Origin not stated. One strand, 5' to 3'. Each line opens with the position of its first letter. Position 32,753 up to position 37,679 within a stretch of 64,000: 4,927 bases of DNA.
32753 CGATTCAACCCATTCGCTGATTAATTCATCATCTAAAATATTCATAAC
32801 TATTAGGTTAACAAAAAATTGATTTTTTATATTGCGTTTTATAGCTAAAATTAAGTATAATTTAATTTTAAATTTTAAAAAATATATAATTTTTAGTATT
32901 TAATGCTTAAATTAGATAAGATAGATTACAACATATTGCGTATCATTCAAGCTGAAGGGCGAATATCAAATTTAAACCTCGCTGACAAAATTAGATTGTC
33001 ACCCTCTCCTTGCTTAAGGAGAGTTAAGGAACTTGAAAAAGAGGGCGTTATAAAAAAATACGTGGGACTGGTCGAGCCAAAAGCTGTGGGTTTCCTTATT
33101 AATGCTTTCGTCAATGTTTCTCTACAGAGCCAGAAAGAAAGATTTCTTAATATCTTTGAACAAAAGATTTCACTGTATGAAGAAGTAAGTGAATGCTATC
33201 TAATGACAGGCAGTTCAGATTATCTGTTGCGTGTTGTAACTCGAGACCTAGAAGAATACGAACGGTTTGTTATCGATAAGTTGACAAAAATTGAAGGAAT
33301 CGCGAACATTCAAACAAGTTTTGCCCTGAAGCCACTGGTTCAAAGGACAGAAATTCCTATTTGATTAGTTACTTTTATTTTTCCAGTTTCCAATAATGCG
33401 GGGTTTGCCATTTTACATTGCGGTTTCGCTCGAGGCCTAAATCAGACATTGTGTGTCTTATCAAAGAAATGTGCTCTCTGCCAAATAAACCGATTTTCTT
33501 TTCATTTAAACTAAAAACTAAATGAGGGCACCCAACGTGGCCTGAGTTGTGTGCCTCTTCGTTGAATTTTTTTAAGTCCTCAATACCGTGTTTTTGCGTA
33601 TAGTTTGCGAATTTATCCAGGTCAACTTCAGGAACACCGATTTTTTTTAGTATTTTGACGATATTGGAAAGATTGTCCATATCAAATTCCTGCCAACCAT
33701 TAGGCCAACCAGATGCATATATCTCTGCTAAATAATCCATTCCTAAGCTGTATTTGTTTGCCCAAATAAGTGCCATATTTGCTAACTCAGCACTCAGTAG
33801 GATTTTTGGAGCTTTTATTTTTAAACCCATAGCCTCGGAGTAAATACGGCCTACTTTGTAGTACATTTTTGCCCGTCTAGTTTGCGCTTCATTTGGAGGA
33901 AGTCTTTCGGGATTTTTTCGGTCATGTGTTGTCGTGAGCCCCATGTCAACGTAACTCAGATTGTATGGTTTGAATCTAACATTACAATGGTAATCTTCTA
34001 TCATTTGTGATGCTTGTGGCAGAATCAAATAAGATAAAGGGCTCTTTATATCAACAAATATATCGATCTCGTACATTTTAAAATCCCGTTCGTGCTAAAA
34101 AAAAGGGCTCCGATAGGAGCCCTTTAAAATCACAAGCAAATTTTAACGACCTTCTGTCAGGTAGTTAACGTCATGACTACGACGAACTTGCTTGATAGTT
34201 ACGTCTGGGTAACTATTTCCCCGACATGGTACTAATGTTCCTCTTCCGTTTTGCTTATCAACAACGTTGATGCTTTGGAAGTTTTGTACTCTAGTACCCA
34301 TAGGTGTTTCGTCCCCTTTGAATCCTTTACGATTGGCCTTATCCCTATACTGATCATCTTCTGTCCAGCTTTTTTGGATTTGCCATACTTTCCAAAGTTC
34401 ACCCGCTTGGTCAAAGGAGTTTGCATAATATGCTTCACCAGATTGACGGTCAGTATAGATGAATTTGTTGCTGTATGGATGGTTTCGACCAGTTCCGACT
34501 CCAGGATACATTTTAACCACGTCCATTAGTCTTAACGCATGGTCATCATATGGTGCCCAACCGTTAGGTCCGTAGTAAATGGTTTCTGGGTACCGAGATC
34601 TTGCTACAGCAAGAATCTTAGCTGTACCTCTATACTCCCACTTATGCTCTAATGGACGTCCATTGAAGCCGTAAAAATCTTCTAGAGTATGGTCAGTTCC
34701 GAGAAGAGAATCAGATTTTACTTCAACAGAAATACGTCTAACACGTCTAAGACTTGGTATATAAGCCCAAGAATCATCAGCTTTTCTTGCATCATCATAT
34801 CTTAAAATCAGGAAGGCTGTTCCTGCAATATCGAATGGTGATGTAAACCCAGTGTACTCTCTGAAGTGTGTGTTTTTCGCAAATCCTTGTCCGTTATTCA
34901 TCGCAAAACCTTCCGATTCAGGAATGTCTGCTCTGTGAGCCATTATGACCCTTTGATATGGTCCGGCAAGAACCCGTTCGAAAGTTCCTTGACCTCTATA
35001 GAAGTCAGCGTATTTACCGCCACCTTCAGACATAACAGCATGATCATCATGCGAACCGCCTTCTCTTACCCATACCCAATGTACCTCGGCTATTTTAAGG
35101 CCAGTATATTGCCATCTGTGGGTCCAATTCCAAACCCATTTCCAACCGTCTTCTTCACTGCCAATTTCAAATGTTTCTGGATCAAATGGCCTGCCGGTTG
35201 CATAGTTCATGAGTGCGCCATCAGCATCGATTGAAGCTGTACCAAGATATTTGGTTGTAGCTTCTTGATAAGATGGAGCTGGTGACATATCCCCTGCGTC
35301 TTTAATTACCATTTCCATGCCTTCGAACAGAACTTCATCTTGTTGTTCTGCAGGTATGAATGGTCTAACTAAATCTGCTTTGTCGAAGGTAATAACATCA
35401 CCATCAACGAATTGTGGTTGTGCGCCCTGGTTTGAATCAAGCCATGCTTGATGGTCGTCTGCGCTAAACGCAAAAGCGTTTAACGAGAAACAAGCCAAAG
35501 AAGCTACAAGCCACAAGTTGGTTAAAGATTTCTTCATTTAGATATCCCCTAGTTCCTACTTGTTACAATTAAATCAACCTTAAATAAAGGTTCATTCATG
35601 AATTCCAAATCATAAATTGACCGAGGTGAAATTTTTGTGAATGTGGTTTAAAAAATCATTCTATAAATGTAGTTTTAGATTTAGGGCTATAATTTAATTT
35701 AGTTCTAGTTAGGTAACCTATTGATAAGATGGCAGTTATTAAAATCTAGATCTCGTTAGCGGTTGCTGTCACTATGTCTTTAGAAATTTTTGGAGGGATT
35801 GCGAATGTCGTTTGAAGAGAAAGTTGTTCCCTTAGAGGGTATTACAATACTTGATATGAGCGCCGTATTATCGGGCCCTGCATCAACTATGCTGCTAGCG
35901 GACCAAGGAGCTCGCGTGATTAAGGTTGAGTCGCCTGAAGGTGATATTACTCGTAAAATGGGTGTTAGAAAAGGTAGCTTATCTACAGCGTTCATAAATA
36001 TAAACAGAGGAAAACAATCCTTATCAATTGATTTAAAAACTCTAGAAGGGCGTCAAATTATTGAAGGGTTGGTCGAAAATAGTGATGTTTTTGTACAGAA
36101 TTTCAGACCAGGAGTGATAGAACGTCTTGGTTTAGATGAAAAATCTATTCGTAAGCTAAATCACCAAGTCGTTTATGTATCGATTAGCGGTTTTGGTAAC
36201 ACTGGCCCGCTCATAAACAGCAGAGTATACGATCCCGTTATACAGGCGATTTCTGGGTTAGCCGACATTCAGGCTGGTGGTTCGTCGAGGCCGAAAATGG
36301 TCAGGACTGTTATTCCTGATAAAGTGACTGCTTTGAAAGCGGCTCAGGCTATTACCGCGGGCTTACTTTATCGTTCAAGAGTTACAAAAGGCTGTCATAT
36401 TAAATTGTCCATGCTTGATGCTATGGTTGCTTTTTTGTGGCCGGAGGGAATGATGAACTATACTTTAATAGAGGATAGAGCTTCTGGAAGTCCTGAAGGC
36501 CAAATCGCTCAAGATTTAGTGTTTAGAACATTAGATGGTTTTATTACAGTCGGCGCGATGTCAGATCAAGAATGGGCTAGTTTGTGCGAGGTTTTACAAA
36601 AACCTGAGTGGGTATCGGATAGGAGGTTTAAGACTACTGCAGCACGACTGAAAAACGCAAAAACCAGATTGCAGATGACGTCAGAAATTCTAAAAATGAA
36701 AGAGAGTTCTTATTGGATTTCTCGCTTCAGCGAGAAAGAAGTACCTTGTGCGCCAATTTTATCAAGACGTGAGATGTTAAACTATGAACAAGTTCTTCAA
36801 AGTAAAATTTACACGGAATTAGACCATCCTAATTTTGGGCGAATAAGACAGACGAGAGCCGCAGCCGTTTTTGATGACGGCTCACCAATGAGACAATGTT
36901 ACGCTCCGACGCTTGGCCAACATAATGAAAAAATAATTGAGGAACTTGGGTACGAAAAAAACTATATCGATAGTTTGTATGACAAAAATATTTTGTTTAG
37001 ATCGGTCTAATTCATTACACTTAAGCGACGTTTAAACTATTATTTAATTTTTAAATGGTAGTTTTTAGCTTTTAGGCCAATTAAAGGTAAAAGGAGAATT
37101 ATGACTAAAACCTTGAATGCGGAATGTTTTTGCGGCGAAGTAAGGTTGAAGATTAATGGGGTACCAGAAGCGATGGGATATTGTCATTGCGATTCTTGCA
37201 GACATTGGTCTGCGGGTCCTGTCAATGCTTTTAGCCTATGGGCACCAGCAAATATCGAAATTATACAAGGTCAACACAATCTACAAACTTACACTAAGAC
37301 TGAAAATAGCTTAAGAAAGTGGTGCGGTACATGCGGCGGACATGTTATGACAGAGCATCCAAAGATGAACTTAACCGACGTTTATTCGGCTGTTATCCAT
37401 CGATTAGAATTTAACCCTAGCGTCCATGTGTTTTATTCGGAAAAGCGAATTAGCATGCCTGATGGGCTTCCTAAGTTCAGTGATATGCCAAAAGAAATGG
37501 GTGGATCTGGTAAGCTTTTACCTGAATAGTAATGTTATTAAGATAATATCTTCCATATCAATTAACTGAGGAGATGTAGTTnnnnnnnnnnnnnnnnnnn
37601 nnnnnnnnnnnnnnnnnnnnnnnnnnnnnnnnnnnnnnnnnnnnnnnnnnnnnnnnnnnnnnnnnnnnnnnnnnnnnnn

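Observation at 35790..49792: A 14-kb oxygenase/ATP-dependent amidohydrolase island with no described pathway that matches its composition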

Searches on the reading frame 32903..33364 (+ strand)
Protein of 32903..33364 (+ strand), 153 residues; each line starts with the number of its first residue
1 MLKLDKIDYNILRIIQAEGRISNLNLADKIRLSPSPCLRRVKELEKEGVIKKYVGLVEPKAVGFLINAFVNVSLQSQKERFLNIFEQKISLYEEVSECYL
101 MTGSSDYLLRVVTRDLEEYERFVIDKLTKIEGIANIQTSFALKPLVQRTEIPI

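Call 8: search_protein_families(library=pfam, proteins=[window:32903-33364:+])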
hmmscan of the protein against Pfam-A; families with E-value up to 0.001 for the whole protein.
window:32903-33364:+ (153 aa): 4 families
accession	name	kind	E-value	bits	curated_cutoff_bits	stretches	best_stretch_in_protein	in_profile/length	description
PF01037.27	AsnC_trans_reg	-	1.1e-22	80.2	25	1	70-143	1-72/73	Lrp/AsnC ligand binding domain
PF13412.12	HTH_24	-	2.1e-19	69.2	21.9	1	4-51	1-48/48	Winged helix-turn-helix DNA-binding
PF13404.12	HTH_AsnC-type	-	1.2e-13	51.1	27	1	4-45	1-42/42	AsnC-type helix-turn-helix domain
PF01047.28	MarR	-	2.7e-05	24.4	24.6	1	9-52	6-49/59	MarR family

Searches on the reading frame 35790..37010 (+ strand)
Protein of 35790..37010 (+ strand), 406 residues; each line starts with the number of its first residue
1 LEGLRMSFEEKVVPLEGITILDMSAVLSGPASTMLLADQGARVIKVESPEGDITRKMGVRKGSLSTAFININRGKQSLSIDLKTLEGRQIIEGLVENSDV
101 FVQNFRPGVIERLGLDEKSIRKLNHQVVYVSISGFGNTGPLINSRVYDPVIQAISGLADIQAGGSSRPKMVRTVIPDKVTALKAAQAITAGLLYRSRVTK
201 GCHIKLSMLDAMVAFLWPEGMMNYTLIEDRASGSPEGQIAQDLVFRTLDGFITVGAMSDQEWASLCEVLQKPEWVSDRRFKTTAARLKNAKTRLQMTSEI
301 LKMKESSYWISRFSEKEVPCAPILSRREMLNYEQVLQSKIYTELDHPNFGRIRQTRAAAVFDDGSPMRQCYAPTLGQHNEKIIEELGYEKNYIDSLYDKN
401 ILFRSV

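Call 3: search_protein_families(library=pfam, proteins=[window:35790-37010:+])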
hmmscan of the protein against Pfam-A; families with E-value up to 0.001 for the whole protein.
window:35790-37010:+ (406 aa): 1 family
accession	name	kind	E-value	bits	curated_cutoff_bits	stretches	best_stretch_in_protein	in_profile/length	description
PF02515.22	CoA_transf_3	-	2.6e-100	336.5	23.3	1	15-379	1-366/366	CoA-transferase family III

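Call 4: search_protein_families(library=ncbifam, proteins=[window:35790-37010:+])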
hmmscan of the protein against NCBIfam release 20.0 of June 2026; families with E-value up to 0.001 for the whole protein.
window:35790-37010:+ (406 aa): 7 families
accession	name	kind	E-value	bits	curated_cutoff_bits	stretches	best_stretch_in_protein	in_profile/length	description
NF003809.0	PRK05398.1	subfamily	2.4e-68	230.6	442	2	13-214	3-206/416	formyl-CoA transferase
NF052585.1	SucGlutTfsCaiB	equivalog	3.7e-64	216.7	750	1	11-388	4-390/394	succinate--glutarate CoA-transferase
TIGR03253.1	oxalate_frc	equivalog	4.9e-64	216.6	504.2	2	14-213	3-204/416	formyl-CoA transferase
NF008511.0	PRK11430.1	equivalog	1.6e-62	211.8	522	1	10-343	5-340/381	CoA:oxalate CoA-transferase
NF041294.1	Scnl_mescCoAtase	equivalog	1.3e-54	185.8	700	1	15-383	4-380/381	succinyl-CoA:mesaconate CoA-transferase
NF002914.1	PRK03525.1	equivalog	5.1e-26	91.5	413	1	13-401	8-396/400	L-carnitine CoA-transferase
TIGR04253.1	mesacon_CoA_iso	equivalog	5.3e-14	52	725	1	15-401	3-399/403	2-methylfumaryl-CoA isomerase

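Call 18: search_solved_structures(query=window:35790-37010:+, max_evalue=1e-20)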
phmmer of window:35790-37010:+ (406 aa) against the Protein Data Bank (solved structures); distinct sequences matched with E-value up to 1e-20: 24.
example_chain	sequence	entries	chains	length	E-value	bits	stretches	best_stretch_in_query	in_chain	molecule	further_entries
9br6_A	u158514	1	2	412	1e-66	228.9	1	10-397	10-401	Succinate--hydroxymethylglutarate CoA-transferase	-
9br7_A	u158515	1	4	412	1.3e-66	228.6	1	10-397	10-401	Succinate--hydroxymethylglutarate CoA-transferase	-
4hl6_A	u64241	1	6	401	7.4e-58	199.7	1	3-384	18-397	Uncharacterized protein YfdE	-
10uh_A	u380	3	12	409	5.1e-55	190.4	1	12-402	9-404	Formyl-coenzyme a transferase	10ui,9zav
4ed9_A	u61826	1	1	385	3.1e-50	174.6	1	13-329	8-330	CAIB/BAIF family protein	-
1pqy_A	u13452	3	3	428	1.3e-48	169.3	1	13-213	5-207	Hypothetical protein yfdW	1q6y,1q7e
1pt5_A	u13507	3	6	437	1.4e-48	169.2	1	13-213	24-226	Hypothetical protein yfdW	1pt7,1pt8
3ubm_A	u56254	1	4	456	4.5e-44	154.3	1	9-213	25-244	Formyl-CoA:oxalate CoA-transferase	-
2vjq_A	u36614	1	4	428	1.1e-38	136.7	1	13-213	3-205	FORMYL-COENZYME A TRANSFERASE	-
2vjo_A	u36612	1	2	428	1.1e-38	136.6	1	13-213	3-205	FORMYL-COENZYME A TRANSFERASE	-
2vjp_A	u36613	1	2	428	1.1e-38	136.6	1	13-213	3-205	FORMYL-COENZYME A TRANSFERASE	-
1p5h_A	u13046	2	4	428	1.5e-38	136.1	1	13-213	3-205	Formyl-coenzyme A transferase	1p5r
2vjk_A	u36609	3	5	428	1.5e-38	136.1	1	13-213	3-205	FORMYL-COENZYME A TRANSFERASE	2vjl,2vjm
2vjn_A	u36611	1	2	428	1.6e-38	136.1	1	13-213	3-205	FORMYL-COENZYME A TRANSFERASE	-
1t4c_A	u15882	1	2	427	1.8e-38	135.9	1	14-213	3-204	Formyl-CoA:oxalate CoA-transferase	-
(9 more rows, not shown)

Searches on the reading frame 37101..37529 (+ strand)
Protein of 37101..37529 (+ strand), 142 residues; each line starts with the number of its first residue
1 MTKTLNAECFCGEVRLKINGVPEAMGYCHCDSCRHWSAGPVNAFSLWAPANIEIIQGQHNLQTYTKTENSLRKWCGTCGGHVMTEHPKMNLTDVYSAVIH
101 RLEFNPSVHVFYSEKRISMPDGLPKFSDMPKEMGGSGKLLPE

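Call 3: search_protein_families(library=pfam, proteins=[window:37101-37529:+])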
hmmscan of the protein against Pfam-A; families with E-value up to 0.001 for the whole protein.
window:37101-37529:+ (142 aa): 1 family
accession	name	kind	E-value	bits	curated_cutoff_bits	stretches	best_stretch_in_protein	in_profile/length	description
PF04828.22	GFA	-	2.2e-19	70.1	24.3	1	5-113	2-114/115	Glutathione-dependent formaldehyde-activating enzyme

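Call 4: search_protein_families(library=ncbifam, proteins=[window:37101-37529:+])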
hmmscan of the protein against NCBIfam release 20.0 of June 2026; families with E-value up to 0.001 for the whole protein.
window:37101-37529:+ (142 aa): 0 families

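Call 19: search_solved_structures(query=window:37101-37529:+, max_evalue=0.01)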
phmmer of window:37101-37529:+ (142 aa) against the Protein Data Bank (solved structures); distinct sequences matched with E-value up to 0.01: 1.
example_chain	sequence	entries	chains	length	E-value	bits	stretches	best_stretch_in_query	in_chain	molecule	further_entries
8ajq_A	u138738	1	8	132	3.2e-05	27.3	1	7-83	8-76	CENP-V/GFA domain-containing protein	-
